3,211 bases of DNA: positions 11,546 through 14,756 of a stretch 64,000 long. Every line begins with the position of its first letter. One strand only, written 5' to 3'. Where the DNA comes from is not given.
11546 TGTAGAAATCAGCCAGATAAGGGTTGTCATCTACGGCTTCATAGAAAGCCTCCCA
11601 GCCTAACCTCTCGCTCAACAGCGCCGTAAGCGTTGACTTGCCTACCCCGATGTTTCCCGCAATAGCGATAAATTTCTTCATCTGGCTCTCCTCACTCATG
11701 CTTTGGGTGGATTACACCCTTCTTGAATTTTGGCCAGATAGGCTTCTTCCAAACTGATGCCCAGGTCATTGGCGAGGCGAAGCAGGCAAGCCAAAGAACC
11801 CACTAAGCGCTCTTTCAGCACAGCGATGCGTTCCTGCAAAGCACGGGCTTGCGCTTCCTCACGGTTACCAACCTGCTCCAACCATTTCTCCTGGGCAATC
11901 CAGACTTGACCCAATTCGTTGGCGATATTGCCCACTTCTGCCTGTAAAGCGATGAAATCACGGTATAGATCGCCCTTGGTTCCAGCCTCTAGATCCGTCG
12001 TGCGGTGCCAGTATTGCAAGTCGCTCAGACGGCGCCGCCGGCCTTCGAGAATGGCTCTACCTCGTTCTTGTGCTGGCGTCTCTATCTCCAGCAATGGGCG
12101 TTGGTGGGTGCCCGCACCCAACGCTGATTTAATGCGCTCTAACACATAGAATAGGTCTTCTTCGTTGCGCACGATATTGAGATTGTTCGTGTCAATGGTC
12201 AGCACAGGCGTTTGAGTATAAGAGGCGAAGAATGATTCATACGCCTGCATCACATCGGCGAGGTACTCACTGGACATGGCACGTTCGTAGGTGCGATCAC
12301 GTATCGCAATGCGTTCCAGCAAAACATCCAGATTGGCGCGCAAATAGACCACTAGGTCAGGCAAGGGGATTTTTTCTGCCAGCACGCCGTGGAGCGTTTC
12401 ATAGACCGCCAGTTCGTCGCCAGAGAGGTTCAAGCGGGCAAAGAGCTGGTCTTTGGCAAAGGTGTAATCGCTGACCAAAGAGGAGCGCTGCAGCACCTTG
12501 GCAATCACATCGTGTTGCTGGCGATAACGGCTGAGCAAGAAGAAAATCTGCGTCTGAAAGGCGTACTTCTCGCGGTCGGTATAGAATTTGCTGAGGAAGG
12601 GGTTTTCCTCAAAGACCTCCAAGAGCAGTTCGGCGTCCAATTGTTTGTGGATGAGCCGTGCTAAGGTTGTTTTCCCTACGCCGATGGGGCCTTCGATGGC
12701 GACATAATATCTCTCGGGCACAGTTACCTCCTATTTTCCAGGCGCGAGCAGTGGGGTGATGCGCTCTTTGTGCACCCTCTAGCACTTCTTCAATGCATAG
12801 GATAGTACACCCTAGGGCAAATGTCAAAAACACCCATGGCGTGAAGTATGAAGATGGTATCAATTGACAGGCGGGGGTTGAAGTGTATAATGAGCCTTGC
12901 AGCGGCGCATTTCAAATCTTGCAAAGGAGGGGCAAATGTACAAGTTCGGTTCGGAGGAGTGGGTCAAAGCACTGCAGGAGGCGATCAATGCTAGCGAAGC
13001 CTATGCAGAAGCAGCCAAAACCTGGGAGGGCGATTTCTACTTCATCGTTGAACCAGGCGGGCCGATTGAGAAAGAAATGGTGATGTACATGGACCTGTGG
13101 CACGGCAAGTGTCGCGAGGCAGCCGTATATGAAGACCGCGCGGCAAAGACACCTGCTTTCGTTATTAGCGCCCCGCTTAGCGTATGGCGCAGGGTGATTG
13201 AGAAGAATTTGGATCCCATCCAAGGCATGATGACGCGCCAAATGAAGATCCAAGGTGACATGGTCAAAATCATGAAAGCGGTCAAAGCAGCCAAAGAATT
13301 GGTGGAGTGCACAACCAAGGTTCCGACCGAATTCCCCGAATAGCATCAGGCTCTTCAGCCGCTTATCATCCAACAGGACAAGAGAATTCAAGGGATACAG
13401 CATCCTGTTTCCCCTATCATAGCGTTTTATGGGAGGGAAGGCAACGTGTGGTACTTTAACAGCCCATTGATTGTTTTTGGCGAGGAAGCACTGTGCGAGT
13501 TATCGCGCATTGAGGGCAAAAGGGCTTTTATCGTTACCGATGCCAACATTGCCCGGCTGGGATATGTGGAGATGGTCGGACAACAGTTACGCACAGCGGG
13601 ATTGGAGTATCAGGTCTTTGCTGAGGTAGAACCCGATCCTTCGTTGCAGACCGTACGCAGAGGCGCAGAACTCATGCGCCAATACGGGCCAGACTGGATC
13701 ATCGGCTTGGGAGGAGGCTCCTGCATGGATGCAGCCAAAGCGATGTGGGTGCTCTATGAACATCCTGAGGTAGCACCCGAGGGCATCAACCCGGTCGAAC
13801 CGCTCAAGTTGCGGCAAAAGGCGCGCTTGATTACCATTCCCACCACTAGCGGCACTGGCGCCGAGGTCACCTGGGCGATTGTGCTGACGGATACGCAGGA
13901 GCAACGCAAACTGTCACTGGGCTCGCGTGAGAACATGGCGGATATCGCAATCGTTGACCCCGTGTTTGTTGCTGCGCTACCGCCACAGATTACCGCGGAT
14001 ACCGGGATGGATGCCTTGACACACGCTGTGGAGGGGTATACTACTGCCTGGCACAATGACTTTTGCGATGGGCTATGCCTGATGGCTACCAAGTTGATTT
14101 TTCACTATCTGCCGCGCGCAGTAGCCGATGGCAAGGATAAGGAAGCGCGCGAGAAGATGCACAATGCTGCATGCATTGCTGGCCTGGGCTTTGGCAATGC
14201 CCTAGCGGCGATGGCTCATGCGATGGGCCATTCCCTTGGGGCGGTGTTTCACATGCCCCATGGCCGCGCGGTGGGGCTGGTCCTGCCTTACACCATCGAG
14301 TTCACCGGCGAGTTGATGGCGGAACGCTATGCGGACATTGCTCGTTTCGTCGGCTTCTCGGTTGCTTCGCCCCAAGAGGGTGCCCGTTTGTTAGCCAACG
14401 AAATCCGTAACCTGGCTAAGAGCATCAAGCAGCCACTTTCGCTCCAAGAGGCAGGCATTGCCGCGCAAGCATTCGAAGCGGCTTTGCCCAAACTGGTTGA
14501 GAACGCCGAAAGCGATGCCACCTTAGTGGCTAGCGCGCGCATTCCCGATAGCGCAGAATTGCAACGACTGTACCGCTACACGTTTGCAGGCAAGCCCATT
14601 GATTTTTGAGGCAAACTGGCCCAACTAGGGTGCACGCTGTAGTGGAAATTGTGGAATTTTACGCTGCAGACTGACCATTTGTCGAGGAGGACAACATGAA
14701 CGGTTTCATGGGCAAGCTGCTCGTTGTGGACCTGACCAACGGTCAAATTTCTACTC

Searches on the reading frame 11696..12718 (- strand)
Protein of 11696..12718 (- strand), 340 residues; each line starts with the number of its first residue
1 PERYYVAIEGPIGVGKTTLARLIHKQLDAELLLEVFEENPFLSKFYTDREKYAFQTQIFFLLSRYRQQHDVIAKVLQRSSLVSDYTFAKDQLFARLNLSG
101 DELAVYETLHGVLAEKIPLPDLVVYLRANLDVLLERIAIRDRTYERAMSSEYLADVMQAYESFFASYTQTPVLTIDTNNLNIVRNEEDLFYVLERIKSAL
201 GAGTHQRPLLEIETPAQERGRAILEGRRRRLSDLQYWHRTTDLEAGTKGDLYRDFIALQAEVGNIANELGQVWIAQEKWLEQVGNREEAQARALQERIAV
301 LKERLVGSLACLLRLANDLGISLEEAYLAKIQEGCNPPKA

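Call 34: search_protein_families(library=pfam, proteins=[window:11696-12718:-], max_evalue=0.000001)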
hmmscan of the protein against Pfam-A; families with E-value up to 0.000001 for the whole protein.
window:11696-12718:- (340 aa): 4 families
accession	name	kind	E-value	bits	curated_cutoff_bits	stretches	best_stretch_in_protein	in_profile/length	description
PF01712.25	dNK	-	4.1e-41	141.4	27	1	7-198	2-200/203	Deoxynucleoside kinase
PF02223.23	Thymidylate_kin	-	1.7e-09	38.1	27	1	8-179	1-176/185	Thymidylate kinase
PF00485.24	PRK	-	5.2e-07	30.1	22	1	6-167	2-175/196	Phosphoribulokinase / Uridine kinase family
PF13671.12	AAA_33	-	8.6e-07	29.8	27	0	8-161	4-141/143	AAA domain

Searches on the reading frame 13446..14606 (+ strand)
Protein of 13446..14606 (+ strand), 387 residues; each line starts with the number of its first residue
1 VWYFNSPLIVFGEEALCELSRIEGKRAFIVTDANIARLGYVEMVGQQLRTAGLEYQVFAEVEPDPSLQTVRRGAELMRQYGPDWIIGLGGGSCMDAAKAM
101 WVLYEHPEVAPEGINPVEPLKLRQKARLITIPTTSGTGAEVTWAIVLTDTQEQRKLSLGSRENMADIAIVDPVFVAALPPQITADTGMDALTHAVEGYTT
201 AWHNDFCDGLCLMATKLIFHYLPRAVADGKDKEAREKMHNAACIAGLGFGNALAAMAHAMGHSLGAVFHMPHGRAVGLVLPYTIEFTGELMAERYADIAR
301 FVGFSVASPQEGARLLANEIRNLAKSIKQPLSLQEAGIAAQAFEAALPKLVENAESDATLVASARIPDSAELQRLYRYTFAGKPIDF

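Call 34: search_protein_families(library=pfam, proteins=[window:13446-14606:+], max_evalue=0.000001)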
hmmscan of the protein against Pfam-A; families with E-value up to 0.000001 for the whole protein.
window:13446-14606:+ (387 aa): 3 families
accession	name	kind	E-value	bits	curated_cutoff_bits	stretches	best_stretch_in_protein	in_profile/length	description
PF25137.1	ADH_Fe_C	-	2.5e-51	174.6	27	1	183-377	1-191/194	Fe-containing alcohol dehydrogenase family, C-terminal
PF00465.25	Fe-ADH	-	1.9e-48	164.7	31.3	1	9-172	4-168/168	Iron-containing alcohol dehydrogenase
PF13685.12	Fe-ADH_2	-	5.4e-09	36.7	28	1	19-100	14-93/149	Iron-containing alcohol dehydrogenase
